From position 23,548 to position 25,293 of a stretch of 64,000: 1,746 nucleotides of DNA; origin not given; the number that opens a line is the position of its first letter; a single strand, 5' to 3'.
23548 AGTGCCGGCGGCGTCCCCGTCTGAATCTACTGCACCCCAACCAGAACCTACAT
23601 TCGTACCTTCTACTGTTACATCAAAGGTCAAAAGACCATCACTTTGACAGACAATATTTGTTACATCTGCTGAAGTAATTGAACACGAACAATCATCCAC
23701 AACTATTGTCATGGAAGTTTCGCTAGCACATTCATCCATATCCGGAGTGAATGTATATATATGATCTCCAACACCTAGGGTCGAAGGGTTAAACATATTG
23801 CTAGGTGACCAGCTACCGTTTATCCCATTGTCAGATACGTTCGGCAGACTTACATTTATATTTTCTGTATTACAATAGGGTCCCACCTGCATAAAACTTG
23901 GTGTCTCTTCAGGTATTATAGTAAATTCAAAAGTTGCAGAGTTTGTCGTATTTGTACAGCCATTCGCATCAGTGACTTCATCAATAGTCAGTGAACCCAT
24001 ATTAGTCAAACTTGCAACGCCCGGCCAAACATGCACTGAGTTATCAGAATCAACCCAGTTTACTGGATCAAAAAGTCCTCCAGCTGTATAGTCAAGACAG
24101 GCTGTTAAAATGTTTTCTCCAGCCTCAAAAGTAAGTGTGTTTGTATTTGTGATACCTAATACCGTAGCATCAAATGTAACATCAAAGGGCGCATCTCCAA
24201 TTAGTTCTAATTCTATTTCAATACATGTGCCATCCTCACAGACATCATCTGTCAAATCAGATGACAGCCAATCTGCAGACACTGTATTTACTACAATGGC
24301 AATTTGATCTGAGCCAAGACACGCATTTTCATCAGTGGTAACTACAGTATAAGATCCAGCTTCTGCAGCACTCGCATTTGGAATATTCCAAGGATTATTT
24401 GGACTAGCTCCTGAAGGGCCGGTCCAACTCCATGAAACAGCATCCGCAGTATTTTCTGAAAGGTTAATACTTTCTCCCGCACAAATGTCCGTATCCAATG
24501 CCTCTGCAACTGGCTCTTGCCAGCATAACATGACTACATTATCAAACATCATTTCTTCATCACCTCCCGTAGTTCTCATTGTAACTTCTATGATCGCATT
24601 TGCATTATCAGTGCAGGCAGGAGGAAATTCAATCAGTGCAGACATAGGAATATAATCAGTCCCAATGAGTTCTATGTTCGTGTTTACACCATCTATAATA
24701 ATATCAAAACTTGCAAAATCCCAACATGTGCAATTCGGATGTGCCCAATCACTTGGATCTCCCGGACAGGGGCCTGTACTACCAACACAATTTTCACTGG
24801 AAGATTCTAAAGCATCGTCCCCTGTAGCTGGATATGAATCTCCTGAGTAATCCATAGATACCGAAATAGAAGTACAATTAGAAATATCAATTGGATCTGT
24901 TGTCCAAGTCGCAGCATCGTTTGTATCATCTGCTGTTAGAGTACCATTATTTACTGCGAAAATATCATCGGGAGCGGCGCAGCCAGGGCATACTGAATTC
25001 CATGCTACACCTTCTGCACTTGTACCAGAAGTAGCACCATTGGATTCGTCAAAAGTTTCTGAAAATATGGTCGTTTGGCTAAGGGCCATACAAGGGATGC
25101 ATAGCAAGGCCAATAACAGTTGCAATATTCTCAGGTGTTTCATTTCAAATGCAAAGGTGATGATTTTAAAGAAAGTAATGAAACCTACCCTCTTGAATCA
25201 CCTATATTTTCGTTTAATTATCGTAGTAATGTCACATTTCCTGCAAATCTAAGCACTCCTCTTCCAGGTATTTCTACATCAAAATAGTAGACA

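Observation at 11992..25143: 4383-aa T9SS type B cargo built from 37 copies of an unassigned ~97-aa four-Cys repeat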

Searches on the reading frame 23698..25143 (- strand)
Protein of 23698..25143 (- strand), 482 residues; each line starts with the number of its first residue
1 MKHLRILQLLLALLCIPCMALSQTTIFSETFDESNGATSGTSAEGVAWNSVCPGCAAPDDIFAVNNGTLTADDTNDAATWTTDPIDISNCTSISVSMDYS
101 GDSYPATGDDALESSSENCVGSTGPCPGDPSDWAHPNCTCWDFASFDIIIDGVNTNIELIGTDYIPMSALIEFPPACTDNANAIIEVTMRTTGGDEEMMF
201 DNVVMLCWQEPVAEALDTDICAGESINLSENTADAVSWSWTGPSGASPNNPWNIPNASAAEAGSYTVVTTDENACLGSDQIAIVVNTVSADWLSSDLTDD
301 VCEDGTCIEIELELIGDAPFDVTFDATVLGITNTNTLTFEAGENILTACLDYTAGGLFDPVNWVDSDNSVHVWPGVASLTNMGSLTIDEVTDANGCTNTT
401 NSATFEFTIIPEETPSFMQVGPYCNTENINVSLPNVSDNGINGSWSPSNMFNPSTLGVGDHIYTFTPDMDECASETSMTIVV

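Call 11: search_protein_families(library=pfam, proteins=[window:23698-25143:-], max_evalue=10)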
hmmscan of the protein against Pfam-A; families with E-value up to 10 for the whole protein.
window:23698-25143:- (482 aa): 2 families
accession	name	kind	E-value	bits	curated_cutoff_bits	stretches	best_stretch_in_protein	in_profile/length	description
PF00801.26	PKD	-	0.024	15.1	23.5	1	222-273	13-67/80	PKD domain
PF23664.1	Ig_Pom152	-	0.14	13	27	1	298-329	14-45/106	Nucleoporin pom152-like, immunoglobulin-like domain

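Call 56: find_homologous_proteins(query=window:23698-25074:-)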
Query window:23698-25074:- (459 aa): 25 proteins with E <= 0.001 among 7773 candidates.
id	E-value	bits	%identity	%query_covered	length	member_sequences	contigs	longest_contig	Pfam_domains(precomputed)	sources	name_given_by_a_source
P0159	4.4e-202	690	70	98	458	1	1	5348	-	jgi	-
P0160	9.3e-62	228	42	18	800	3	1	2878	-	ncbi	ncbi:MAG: gliding motility-associated C-terminal domain-containing protein, partial [Bacteroidota ba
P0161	3.6e-50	190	33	100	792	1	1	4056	-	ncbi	ncbi:MAG: hypothetical protein AAGK97_01855, partial [Bacteroidota bacterium]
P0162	1.9e-48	184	45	18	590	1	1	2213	-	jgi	-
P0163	5.7e-35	139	43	18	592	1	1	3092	-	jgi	jgi:hypothetical protein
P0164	8.7e-33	132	48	15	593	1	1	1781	PF13895.13,PF22352.3,PF00801.27,PF19081.7,PF18911.7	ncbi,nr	ncbi:MAG: hypothetical protein U9Q98_10690, partial [Bacteroidota bacterium]|nr:hypothetical protein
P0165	1.7e-30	125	35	27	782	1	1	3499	PF13585.13,PF19081.7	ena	-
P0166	1.2e-29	122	41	20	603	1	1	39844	PF19081.7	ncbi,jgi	jgi:hypothetical protein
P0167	2.8e-26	111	37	20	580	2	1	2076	PF00801.27,PF13585.13,PF18911.7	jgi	jgi:gliding motility-associated-like protein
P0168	5.3e-26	110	40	20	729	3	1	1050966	PF22352.3,PF19081.7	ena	-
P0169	9.9e-24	102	48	15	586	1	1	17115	PF18962.8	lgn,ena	-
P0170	1.3e-23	102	41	18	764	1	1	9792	PF13585.13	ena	-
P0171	5.1e-20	90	43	18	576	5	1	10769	PF13585.13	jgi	jgi:gliding motility-associated-like protein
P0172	2.1e-19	88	35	29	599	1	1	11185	PF13585.13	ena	-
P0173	3.2e-19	87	37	20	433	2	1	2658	PF13585.13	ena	-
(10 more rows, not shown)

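Call 63: find_encoding_contigs(protein=P0159, flank=6000, max_places=3)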
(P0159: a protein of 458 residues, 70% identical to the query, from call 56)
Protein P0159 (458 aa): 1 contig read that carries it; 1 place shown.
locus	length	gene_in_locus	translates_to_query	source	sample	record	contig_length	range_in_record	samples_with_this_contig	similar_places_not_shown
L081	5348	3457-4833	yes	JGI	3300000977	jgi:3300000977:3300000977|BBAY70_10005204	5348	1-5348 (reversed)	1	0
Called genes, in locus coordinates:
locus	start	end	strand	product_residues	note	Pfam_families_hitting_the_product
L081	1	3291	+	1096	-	?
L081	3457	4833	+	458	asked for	-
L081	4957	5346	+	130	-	?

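Call 69: predict_structure(alignment_id=A3)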
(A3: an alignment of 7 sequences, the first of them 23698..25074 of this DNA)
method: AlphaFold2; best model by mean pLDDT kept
length: 459 residues; sequences in the alignment: 7
mean_pLDDT: 57.4   pTM: 0.35
mean pLDDT of the five models: 57.4, 55.2, 53.2, 53.1, 49.8
residues with pLDDT >= 90: 52; 70-90: 80; 50-70: 112; < 50: 215
segments of 3 or more residues with pLDDT < 50: 1-111, 116-120, 127-131, 138-143, 149-161, 167-174, 176-192, 273-275, 304-308, 328-357
pLDDT, mean of each block of 10 residues (from residue 1): 29 30 35 31 37 37 37 39 34 41 44 48 49 50 49 40 48 45 42 70 80 83 88 86 77 73 64 55 54 55 48 51 51 37 37 45 62 62 67 89 91 93 93 91 86 91
secondary structure, 60 per line:
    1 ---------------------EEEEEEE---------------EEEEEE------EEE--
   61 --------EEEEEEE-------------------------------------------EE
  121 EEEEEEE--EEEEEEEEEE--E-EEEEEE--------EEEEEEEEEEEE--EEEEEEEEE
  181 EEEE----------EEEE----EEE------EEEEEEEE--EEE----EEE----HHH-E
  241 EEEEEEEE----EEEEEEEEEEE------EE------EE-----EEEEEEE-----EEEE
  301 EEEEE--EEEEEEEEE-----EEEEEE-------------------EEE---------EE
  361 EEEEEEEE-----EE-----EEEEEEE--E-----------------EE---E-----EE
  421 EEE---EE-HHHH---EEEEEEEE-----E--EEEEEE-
elements in order: E22-28 E44-49 E56-58 E69-75 E119-127 E130-139 E144-149 E158-169 E172-184 E195-198 E203-205 E212-219 E222-224 E229-231 E240-248 E253-263 E285-291 E297-305 E308-316 E322-327 E347-349 E359-368 E381-387 E419-423 H430-433 E437-444 E453-458
